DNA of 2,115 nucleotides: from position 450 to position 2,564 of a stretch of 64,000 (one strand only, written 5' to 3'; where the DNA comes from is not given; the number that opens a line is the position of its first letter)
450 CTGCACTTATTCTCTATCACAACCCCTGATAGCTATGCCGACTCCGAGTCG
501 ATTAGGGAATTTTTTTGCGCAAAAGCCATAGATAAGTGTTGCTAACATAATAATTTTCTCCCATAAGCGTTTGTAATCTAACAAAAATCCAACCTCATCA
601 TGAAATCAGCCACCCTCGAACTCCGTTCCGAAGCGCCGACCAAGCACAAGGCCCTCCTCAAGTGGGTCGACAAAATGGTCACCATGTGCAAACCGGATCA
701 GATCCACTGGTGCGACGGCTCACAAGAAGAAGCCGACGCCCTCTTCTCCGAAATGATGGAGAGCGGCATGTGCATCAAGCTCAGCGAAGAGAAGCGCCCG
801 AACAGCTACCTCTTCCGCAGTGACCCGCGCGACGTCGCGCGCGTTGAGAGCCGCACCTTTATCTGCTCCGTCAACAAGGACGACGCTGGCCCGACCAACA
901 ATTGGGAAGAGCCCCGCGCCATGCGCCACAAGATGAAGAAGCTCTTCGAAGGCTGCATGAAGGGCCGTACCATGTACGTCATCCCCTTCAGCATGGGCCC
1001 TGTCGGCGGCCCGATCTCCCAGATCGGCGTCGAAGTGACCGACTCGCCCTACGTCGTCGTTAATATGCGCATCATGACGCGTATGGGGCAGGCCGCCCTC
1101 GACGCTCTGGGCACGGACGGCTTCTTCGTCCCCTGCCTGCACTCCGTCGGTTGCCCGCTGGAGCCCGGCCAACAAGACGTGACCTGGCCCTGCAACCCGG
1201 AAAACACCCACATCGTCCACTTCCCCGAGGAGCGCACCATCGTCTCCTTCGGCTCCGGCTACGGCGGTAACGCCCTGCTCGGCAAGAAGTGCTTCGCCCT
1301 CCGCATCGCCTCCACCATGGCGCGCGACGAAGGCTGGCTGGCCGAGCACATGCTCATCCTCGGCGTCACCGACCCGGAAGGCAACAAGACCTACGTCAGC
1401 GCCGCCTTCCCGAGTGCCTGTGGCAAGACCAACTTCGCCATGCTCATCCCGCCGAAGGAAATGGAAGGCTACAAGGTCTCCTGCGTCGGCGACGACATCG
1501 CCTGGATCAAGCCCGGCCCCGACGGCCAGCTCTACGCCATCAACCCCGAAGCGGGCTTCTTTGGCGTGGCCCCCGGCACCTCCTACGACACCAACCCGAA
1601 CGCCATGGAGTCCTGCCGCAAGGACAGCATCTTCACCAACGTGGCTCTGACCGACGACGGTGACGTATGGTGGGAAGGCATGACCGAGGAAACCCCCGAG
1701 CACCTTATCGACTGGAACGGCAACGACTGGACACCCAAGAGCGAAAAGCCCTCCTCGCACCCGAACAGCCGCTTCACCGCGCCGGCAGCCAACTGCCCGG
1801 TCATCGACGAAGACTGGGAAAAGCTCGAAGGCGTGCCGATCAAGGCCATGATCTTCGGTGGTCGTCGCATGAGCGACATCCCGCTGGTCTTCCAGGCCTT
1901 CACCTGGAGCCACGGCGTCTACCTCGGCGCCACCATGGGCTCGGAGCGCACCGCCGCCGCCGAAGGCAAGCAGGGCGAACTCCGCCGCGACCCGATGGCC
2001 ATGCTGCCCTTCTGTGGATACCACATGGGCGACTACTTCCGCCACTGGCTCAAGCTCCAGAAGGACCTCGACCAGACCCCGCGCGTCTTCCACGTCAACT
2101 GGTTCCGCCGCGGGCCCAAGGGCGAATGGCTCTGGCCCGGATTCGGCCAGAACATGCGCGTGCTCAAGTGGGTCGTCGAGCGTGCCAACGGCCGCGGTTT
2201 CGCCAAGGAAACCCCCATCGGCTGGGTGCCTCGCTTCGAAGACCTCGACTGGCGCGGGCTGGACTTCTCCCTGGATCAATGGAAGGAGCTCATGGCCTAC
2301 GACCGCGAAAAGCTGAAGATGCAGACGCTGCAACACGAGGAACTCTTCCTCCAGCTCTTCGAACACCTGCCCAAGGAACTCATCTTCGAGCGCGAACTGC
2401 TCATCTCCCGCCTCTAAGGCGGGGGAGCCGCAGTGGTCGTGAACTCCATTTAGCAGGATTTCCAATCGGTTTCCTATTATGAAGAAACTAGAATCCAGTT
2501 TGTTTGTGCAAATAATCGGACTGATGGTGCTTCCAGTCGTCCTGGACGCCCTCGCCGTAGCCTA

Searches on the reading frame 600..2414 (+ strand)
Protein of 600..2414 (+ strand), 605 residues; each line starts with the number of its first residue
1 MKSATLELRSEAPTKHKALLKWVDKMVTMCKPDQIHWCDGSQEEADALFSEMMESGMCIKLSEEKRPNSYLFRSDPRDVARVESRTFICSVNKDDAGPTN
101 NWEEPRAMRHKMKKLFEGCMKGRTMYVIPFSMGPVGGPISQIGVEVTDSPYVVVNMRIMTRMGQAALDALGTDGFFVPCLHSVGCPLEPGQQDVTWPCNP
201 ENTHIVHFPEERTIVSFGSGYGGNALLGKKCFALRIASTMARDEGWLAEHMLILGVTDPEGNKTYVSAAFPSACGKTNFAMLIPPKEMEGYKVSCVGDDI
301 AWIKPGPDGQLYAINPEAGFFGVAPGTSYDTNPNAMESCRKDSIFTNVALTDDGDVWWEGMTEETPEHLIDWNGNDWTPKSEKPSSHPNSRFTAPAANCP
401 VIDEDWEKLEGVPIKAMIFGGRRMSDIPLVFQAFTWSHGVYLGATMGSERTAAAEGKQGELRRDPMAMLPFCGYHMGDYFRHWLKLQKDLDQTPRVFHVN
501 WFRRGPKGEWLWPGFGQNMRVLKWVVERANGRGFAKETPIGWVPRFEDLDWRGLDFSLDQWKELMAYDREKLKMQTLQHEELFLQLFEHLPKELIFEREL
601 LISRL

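Call 11: search_protein_families(library=pfam, proteins=[window:600-2414:+], max_evalue=0.001)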
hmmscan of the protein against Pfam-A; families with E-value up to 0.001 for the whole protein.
window:600-2414:+ (605 aa): 2 families
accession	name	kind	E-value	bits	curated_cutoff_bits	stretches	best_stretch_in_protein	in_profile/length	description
PF00821.23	PEPCK_GTP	-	3.7e-166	552.7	23.8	1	246-600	1-353/357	Phosphoenolpyruvate carboxykinase C-terminal P-loop domain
PF17297.7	PEPCK_N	-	7.1e-107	356.4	23.8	1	21-242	1-218/218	Phosphoenolpyruvate carboxykinase N-terminal domain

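Call 64: find_homologous_proteins(query=window:600-2414:+, max_evalue=1e-20)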
Query window:600-2414:+ (605 aa): 8000 proteins with E <= 1e-20 among 8000 candidates; the best 120 are listed.
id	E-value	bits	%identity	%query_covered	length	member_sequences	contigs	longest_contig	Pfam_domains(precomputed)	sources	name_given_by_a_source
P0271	0.0e+0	1459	100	100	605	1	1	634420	PF17297.8,PF00821.24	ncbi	-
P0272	0.0e+0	1325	89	100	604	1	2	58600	PF17297.8,PF00821.24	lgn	-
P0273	0.0e+0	1323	89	100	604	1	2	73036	PF17297.8,PF00821.24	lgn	-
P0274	0.0e+0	1303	88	100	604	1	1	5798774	PF17297.8,PF00821.24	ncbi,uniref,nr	ncbi:phosphoenolpyruvate carboxykinase (GTP) [Rubellicoccus peritrichatus]|uniref:Phosphoenolpyruvat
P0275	0.0e+0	1250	84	100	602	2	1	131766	PF17297.8,PF00821.24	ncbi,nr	ncbi:MAG: phosphoenolpyruvate carboxykinase (GTP) [Verrucomicrobiota bacterium JB024]|nr:phosphoenol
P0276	0.0e+0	1225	81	100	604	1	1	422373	PF17297.8,PF00821.24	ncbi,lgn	ncbi:MAG: phosphoenolpyruvate carboxykinase (GTP) [Verrucomicrobiota bacterium]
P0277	0.0e+0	1223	81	100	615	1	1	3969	PF17297.8,PF00821.24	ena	-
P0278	0.0e+0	1218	82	100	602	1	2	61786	PF17297.8,PF00821.24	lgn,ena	-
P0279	0.0e+0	1213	82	99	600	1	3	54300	PF17297.8,PF00821.24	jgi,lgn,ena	-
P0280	0.0e+0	1212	81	99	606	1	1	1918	PF17297.8,PF00821.24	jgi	-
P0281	0.0e+0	1212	81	99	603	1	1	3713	PF17297.8,PF00821.24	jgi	-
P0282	0.0e+0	1211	82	99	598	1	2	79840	PF17297.8,PF00821.24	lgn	-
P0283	0.0e+0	1209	81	99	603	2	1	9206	PF17297.8,PF00821.24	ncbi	ncbi:MAG: phosphoenolpyruvate carboxykinase (GTP) [Puniceicoccales bacterium]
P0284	0.0e+0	1207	81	98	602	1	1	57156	PF17297.8,PF00821.24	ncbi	-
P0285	0.0e+0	1205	81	99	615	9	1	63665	PF17297.8,PF00821.24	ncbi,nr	ncbi:phosphoenolpyruvate carboxykinase (GTP) [Cerasicoccus arenae]|nr:phosphoenolpyruvate carboxykin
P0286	0.0e+0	1204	81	98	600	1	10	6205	PF17297.8,PF00821.24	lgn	-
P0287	0.0e+0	1201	81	100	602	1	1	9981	PF17297.8,PF00821.24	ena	-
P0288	0.0e+0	1190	81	98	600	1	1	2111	PF17297.8,PF00821.24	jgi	jgi:phosphoenolpyruvate carboxykinase (GTP)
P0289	0.0e+0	1189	80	99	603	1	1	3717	PF17297.8,PF00821.24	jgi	-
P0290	0.0e+0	1187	79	99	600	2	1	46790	PF17297.8,PF00821.24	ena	-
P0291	0.0e+0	1183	79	100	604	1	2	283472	PF17297.8,PF00821.24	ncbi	ncbi:MAG: phosphoenolpyruvate carboxykinase (GTP) [Coraliomargaritaceae bacterium]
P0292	0.0e+0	1182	79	100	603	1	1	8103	PF17297.8,PF00821.24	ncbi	ncbi:MAG: phosphoenolpyruvate carboxykinase (GTP) [Opitutales bacterium]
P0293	0.0e+0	1182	79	100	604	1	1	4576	PF17297.8,PF00821.24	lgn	-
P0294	0.0e+0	1182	79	100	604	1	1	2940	PF17297.8,PF00821.24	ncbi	-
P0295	0.0e+0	1179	79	99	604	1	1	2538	PF17297.8,PF00821.24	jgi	jgi:phosphoenolpyruvate carboxykinase (GTP)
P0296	0.0e+0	1178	79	99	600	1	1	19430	PF17297.8,PF00821.24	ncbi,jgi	-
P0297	0.0e+0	1178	80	99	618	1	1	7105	PF17297.8,PF00821.24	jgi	-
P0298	0.0e+0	1178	80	98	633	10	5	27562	PF17297.8,PF00821.24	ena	-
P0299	0.0e+0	1178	80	98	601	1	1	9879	PF17297.8,PF00821.24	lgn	-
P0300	0.0e+0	1176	80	98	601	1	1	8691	PF17297.8,PF00821.24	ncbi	-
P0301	0.0e+0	1176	78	100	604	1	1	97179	PF17297.8,PF00821.24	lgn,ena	-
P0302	0.0e+0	1176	79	98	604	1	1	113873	PF17297.8,PF00821.24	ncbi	-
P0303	0.0e+0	1174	80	98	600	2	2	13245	PF17297.8,PF00821.24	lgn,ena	-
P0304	0.0e+0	1174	78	100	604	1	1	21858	PF17297.8,PF00821.24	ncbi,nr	ncbi:MAG: phosphoenolpyruvate carboxykinase (GTP) [Puniceicoccaceae bacterium MED-G30]|nr:MAG: phosp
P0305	0.0e+0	1174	79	98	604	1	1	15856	PF17297.8,PF00821.24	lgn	-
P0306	0.0e+0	1174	79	98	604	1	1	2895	PF17297.8,PF00821.24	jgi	jgi:phosphoenolpyruvate carboxykinase (GTP)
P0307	0.0e+0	1173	78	100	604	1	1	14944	PF17297.8,PF00821.24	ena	-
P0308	0.0e+0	1173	79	98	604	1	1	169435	PF17297.8,PF00821.24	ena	-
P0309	0.0e+0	1173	78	100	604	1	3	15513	PF17297.8,PF00821.24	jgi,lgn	jgi:phosphoenolpyruvate carboxykinase (GTP)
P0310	0.0e+0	1172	79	98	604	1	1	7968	PF17297.8,PF00821.24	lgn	-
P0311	0.0e+0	1172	79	98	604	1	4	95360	PF17297.8,PF00821.24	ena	-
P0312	0.0e+0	1172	79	98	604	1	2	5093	PF17297.8,PF00821.24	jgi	jgi:phosphoenolpyruvate carboxykinase (GTP)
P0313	0.0e+0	1171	78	100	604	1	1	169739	PF17297.8,PF00821.24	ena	-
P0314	0.0e+0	1171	78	98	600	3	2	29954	PF17297.8,PF00821.24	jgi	-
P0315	0.0e+0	1171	79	98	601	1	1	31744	PF17297.8,PF00821.24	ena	-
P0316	0.0e+0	1171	79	98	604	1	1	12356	PF17297.8,PF00821.24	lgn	-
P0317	0.0e+0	1169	79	98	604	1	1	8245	PF17297.8,PF00821.24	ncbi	-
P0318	0.0e+0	1168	79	98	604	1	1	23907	PF17297.8,PF00821.24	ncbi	-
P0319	0.0e+0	1168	80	98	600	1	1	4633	PF17297.8,PF00821.24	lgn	-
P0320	0.0e+0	1168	79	98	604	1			PF17297.8,PF00821.24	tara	tara:strand:- start:2006 stop:3820 length:1815 start_codon:yes stop_codon:yes gene_type:complete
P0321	0.0e+0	1168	78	99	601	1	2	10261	PF17297.8,PF00821.24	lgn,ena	-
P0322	0.0e+0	1168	79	98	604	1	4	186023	PF17297.8,PF00821.24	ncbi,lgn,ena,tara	tara:strand:- start:9516 stop:11330 length:1815 start_codon:yes stop_codon:yes gene_type:complete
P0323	0.0e+0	1168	78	99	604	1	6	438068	PF17297.8,PF00821.24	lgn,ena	-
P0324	0.0e+0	1168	78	99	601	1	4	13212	PF17297.8,PF00821.24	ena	-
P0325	0.0e+0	1167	78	99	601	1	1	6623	PF17297.8,PF00821.24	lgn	-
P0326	0.0e+0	1167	79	98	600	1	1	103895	PF17297.8,PF00821.24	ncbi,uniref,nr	ncbi:phosphoenolpyruvate carboxykinase (GTP) [Coraliomargarita sp. SDUM461003]|uniref:Phosphoenolpyr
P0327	0.0e+0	1167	79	98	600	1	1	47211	PF17297.8,PF00821.24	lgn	-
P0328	0.0e+0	1167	79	98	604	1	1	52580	PF17297.8,PF00821.24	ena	-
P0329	0.0e+0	1167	79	98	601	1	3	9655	PF17297.8,PF00821.24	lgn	-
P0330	0.0e+0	1167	79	98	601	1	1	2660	PF17297.8,PF00821.24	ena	-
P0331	0.0e+0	1166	79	98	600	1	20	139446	PF17297.8,PF00821.24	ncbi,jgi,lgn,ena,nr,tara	ncbi:MAG TPA: phosphoenolpyruvate carboxykinase (GTP) [Opitutae bacterium]|nr:phosphoenolpyruvate ca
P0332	0.0e+0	1166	78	99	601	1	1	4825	PF17297.8,PF00821.24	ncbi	ncbi:MAG: phosphoenolpyruvate carboxykinase (GTP) [Opitutales bacterium]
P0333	0.0e+0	1165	79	99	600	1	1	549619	PF17297.8,PF00821.24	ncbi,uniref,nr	ncbi:phosphoenolpyruvate carboxykinase (GTP) [Coraliomargarita parva]|uniref:phosphoenolpyruvate car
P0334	0.0e+0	1165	78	99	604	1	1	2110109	PF17297.8,PF00821.24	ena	-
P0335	0.0e+0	1165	78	99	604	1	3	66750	PF17297.8,PF00821.24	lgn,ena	-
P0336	0.0e+0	1164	80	98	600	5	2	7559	PF17297.8,PF00821.24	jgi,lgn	jgi:phosphoenolpyruvate carboxykinase (GTP)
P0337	0.0e+0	1164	78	99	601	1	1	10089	PF17297.8,PF00821.24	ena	-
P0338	0.0e+0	1164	78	99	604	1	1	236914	PF17297.8,PF00821.24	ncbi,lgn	-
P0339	0.0e+0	1163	78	99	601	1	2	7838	PF17297.8,PF00821.24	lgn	-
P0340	0.0e+0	1163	78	99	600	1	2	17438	PF17297.8,PF00821.24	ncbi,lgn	ncbi:MAG: phosphoenolpyruvate carboxykinase (GTP) [Opitutales bacterium]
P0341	0.0e+0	1163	78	99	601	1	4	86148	PF17297.8,PF00821.24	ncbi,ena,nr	ncbi:MAG: phosphoenolpyruvate carboxykinase (GTP) [Opitutae bacterium]|nr:phosphoenolpyruvate carbox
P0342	0.0e+0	1163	79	98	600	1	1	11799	PF17297.8,PF00821.24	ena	-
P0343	0.0e+0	1161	79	98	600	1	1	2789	PF17297.8,PF00821.24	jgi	-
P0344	0.0e+0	1161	78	99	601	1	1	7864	PF17297.8,PF00821.24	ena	-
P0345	0.0e+0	1161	79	98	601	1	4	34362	PF17297.8,PF00821.24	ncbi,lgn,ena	-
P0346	0.0e+0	1160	79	99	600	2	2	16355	PF17297.8,PF00821.24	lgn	-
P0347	0.0e+0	1159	79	98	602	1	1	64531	PF17297.8,PF00821.24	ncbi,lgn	-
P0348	0.0e+0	1159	79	98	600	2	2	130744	PF17297.8,PF00821.24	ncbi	-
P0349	0.0e+0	1158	78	99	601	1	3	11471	PF17297.8,PF00821.24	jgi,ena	-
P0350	0.0e+0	1157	78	99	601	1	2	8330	PF17297.8,PF00821.24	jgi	-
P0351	0.0e+0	1157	78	99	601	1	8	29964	PF17297.8,PF00821.24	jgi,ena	-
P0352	0.0e+0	1157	78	98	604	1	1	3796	PF17297.8,PF00821.24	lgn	-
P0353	0.0e+0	1157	78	98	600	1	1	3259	PF17297.8,PF00821.24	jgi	jgi:phosphoenolpyruvate carboxykinase (GTP)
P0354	0.0e+0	1157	78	98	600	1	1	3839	PF17297.8,PF00821.24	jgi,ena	-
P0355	0.0e+0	1156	78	99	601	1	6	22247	PF17297.8,PF00821.24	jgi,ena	jgi:phosphoenolpyruvate carboxykinase (GTP)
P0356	0.0e+0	1156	79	98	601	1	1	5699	PF17297.8,PF00821.24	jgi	jgi:phosphoenolpyruvate carboxykinase (GTP)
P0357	0.0e+0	1155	78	99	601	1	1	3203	PF17297.8,PF00821.24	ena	-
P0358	0.0e+0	1155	78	99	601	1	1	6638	PF17297.8,PF00821.24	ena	-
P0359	0.0e+0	1155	79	98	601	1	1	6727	PF17297.8,PF00821.24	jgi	-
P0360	0.0e+0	1155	78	99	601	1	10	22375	PF17297.8,PF00821.24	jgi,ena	-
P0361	0.0e+0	1155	79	98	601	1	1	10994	PF17297.8,PF00821.24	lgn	-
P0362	0.0e+0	1155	77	99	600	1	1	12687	PF17297.8,PF00821.24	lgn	-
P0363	0.0e+0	1154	78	99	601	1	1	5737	PF17297.8,PF00821.24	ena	-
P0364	0.0e+0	1154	78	99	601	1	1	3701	PF17297.8,PF00821.24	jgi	-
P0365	0.0e+0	1154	78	99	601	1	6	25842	PF17297.8,PF00821.24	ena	-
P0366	0.0e+0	1154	79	98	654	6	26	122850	PF17297.8,PF00821.24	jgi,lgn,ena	jgi:phosphoenolpyruvate carboxykinase (GTP)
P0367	0.0e+0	1154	78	99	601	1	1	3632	PF17297.8,PF00821.24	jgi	-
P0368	0.0e+0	1154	78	99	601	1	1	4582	PF17297.8,PF00821.24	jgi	-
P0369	0.0e+0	1154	78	99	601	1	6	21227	PF17297.8,PF00821.24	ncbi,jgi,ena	-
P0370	0.0e+0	1154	78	99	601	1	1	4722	PF17297.8,PF00821.24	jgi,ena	-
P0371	0.0e+0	1153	79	98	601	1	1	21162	PF17297.8,PF00821.24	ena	-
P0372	0.0e+0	1153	78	99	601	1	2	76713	PF17297.8,PF00821.24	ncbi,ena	-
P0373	0.0e+0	1153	78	99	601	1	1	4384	PF17297.8,PF00821.24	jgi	-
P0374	0.0e+0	1153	78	99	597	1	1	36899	PF17297.8,PF00821.24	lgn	-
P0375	0.0e+0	1152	80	96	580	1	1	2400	PF17297.8,PF00821.24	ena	-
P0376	0.0e+0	1152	78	98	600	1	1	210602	PF17297.8,PF00821.24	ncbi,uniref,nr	ncbi:phosphoenolpyruvate carboxykinase (GTP) [Coraliomargarita sinensis]|uniref:Phosphoenolpyruvate 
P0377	0.0e+0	1152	78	99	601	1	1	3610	PF17297.8,PF00821.24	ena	-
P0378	0.0e+0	1152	77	99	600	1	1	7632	PF17297.8,PF00821.24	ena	-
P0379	0.0e+0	1151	78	98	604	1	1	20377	PF17297.8,PF00821.24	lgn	-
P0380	0.0e+0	1151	77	99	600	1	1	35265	PF17297.8,PF00821.24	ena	-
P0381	0.0e+0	1151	78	99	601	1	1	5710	PF17297.8,PF00821.24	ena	-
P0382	0.0e+0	1151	78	98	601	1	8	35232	PF17297.8,PF00821.24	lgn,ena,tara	tara:strand:+ start:5097 stop:6902 length:1806 start_codon:yes stop_codon:yes gene_type:complete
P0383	0.0e+0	1151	78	99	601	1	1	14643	PF17297.8,PF00821.24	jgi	jgi:phosphoenolpyruvate carboxykinase (GTP)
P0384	0.0e+0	1151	78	99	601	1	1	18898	PF17297.8,PF00821.24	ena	-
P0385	0.0e+0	1150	79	96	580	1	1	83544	PF17297.8,PF00821.24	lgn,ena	-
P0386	0.0e+0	1150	79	96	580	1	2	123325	PF17297.8,PF00821.24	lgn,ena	-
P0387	0.0e+0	1150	77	99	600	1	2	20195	PF17297.8,PF00821.24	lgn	-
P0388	0.0e+0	1150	78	98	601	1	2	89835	PF17297.8,PF00821.24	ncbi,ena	-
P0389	0.0e+0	1150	77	99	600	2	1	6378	PF17297.8,PF00821.24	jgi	jgi:phosphoenolpyruvate carboxykinase (GTP)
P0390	0.0e+0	1150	77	99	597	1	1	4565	PF17297.8,PF00821.24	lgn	-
